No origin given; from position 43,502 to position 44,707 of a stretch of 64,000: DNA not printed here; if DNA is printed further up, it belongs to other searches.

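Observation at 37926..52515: Amino-sugar PUL using a deacetylase-first route with no GH18/GH20 or NagA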

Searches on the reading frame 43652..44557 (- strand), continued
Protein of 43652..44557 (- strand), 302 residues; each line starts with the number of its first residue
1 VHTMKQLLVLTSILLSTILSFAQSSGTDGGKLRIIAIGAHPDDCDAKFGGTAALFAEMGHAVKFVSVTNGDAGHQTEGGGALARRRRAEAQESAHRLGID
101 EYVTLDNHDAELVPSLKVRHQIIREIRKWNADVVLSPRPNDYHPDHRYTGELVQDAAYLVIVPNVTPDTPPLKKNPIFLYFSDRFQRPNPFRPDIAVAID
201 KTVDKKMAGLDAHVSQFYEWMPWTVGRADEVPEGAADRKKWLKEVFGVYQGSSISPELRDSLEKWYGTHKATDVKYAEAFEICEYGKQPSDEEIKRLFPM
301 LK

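Call 58: find_encoding_contigs(protein=P0121, flank=10000, max_places=1)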
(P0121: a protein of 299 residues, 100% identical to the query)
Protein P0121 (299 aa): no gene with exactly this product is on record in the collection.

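Call 76: find_homologous_proteins(query=L085:19346-20791:+, max_evalue=1e-20)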
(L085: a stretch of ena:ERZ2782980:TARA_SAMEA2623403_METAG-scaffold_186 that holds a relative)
Query L085:19346-20791:+ (482 aa): 8000 proteins with E <= 1e-20 among 8000 candidates; the best 120 are listed.
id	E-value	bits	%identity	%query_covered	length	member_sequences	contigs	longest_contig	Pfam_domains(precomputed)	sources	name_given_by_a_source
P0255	0.0e+0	1016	98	100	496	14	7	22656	PF00939.26,PF03600.23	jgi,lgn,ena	-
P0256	2.5e-275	932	89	100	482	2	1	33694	PF00939.26,PF03600.23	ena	-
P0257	3.1e-274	928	88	100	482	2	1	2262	PF00939.26,PF03600.23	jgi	-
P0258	5.9e-260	881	84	100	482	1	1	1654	PF00939.26,PF03600.23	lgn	-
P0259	7.3e-258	874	83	100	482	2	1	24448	PF00939.26,PF03600.23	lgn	-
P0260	1.7e-242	824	77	99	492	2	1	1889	PF00939.26,PF03600.23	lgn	-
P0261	1.9e-240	817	76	99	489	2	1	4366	PF00939.26,PF03600.23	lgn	-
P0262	9.3e-236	801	76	99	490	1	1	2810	PF00939.26,PF03600.23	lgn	-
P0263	5.0e-230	783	74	98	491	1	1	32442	PF00939.26,PF03600.23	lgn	-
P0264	1.4e-228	778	73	99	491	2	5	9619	PF00939.26,PF03600.23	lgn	-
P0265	2.0e-227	774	71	100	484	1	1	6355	PF00939.26,PF03600.23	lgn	-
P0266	1.4e-225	768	72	99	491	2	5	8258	PF00939.26,PF03600.23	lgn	-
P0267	2.5e-225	767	73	99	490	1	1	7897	PF00939.26,PF03600.23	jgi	jgi:solute carrier family 13 (sodium-dependent dicarboxylate transporter), member 2/3/5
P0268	4.8e-223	760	73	99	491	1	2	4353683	PF00939.26,PF03600.23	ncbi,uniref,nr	ncbi:DASS family sodium-coupled anion symporter [Antarcticibacterium flavum]|uniref:DASS family sodi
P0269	2.6e-220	750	70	100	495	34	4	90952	PF00939.26,PF03600.23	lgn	-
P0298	5.8e-215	733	68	99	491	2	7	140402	PF00939.26,PF03600.23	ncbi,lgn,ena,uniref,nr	ncbi:SLC13 family permease [Leeuwenhoekiella marinoflava]|uniref:Sodium-dependent dicarboxylate tran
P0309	1.2e-212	725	66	99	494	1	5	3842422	PF00939.26,PF03600.23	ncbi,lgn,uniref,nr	ncbi:anion transporter [Allomuricauda ruestringensis DSM 13258]|uniref:Anion transporter n=1 Tax=All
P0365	4.1e-210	717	66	100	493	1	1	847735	PF00939.26,PF03600.23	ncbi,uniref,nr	ncbi:DASS family sodium-coupled anion symporter [Psychroflexus sp. CAK57W]|uniref:SLC13 family perme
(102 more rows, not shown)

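Call 77: find_encoding_contigs(protein=P0309, flank=10000, max_places=1)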
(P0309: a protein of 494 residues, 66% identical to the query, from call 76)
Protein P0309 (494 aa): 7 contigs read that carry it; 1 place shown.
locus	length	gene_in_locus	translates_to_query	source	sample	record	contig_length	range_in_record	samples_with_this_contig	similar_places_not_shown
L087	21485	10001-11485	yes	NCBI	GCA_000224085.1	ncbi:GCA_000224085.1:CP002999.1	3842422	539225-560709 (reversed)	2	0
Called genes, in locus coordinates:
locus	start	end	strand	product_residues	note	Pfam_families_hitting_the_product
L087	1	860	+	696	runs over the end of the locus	PF01120:Alpha_L_fucos, PF00754:F5_F8_type_C, PF22633:F5_F8_type_C_2, PF13287:Fn3_assoc, PF13290:CHB_HEX_C_1, PF00754:F5_F8_type_C, PF22633:F5_F8_type_C_2 (weak)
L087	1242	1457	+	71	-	-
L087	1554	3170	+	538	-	PF01293:PEPCK_ATP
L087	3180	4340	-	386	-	-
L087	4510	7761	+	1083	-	PF13620:CarboxypepD_reg, PF13715:CarbopepD_reg_2, PF07715:Plug, PF00593:TonB_dep_Rec_b-barrel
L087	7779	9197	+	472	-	PF12771:SusD-like_2, PF12741:SusD-like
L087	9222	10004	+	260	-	-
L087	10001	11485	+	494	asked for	PF00939:Na_sulph_symp, PF03600:CitMHS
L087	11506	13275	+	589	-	PF13205:Big_5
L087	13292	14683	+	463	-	-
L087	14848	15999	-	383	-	PF01609:DDE_Tnp_1, PF13751:DDE_Tnp_1_6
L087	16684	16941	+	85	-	PF00482:T2SSF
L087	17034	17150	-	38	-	-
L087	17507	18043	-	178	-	-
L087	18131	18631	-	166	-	PF17293:Arm-DNA-bind_5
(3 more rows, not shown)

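Call 78: find_encoding_contigs(protein=P0298, flank=10000, max_places=1)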
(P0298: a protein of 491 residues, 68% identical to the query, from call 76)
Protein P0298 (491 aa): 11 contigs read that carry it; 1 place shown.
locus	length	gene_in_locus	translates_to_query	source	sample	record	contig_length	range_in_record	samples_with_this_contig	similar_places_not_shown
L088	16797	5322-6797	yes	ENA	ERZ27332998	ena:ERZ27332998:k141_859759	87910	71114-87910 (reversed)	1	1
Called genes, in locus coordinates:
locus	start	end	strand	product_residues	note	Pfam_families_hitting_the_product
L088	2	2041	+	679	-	?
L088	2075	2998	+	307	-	PF11751:PorP_SprF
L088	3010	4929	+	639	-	PF07676:PD40 (faint), PF13620:CarboxypepD_reg, PF13715:CarbopepD_reg_2, PF00691:OmpA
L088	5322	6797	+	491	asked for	PF00939:Na_sulph_symp, PF03600:CitMHS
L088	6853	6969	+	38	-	-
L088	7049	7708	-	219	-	PF00834:Ribul_P_3_epim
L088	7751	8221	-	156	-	PF04940:BLUF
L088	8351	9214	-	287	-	PF00140:Sigma70_r1_2, PF04542:Sigma70_r2, PF04539:Sigma70_r3, PF08281:Sigma70_r4_2 (faint), PF04545:Sigma70_r4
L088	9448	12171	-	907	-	PF13426:PAS_9 (faint), PF00989:PAS (faint), PF00512:HisKA, PF02518:HATPase_c, PF00072:Response_reg, PF01627:Hpt (weak)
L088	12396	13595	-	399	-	PF00171:Aldedh (weak)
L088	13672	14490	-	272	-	PF00696:AA_kinase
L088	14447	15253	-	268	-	PF01210:NAD_Gly3P_dh_N (faint), PF02558:ApbA (weak), PF03446:NAD_binding_2 (weak), PF03807:F420_oxidored, PF14748:P5CR_dimer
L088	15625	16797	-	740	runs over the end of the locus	PF01138:RNase_PH, PF03725:RNase_PH_C, PF03726:PNPase, PF01138:RNase_PH, PF00013:KH_1, PF00575:S1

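Call 79: find_encoding_contigs(protein=P0365, flank=10000, max_places=1)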
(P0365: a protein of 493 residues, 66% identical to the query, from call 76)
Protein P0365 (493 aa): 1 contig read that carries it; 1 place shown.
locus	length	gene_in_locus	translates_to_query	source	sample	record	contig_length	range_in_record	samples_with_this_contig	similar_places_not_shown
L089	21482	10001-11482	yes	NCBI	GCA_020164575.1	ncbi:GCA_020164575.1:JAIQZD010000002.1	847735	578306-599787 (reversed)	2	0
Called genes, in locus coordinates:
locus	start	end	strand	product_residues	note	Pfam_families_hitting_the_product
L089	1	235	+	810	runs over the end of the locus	PF19313:DUF5916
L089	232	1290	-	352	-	PF00743:FMO-like, PF07992:Pyr_redox_2, PF13738:Pyr_redox_3, PF13434:Lys_Orn_oxgnase (weak)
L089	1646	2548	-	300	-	PF00892:EamA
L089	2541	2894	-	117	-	PF03960:ArsC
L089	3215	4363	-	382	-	-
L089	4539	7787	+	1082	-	PF13620:CarboxypepD_reg, PF13715:CarbopepD_reg_2, PF07715:Plug, PF00593:TonB_dep_Rec_b-barrel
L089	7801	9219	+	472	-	PF12771:SusD-like_2, PF12741:SusD-like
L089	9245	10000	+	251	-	-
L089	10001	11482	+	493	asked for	PF00939:Na_sulph_symp, PF03600:CitMHS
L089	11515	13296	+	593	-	PF13205:Big_5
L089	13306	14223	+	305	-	-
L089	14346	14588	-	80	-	-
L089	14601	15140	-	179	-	PF04238:DUF420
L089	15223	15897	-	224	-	PF02630:SCO1-SenC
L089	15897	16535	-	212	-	-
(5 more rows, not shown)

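Call 80: find_encoding_contigs(protein=P0255, flank=10000, max_places=3)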
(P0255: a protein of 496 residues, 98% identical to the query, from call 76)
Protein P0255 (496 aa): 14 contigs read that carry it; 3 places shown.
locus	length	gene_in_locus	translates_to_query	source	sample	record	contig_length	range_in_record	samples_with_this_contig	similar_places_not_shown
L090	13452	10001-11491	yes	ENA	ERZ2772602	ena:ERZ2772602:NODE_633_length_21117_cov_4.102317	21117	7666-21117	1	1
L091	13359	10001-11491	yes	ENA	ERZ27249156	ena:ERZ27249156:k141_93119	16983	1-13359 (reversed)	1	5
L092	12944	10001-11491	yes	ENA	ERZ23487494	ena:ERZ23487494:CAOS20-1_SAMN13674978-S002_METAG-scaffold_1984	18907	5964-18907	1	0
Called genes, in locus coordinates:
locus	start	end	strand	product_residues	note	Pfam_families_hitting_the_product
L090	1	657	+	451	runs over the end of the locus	PF14322:SusD-like_3, PF07980:SusD_RagB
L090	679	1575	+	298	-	PF02585:PIG-L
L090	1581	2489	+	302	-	PF02585:PIG-L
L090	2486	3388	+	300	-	PF02585:PIG-L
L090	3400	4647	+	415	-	PF07690:MFS_1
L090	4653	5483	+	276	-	PF00480:ROK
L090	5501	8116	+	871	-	PF21345:PcRGLX_2nd, PF21346:PcRGLX_3rd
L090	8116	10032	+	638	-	PF01182:Glucosamine_iso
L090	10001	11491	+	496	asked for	PF00939:Na_sulph_symp, PF03600:CitMHS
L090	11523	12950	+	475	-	PF00266:Aminotran_5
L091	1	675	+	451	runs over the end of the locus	PF14322:SusD-like_3, PF07980:SusD_RagB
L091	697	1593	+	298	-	PF02585:PIG-L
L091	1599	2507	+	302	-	PF02585:PIG-L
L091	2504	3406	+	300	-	PF02585:PIG-L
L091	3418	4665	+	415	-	PF07690:MFS_1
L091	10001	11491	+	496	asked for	PF00939:Na_sulph_symp, PF03600:CitMHS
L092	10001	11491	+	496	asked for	PF00939:Na_sulph_symp, PF03600:CitMHS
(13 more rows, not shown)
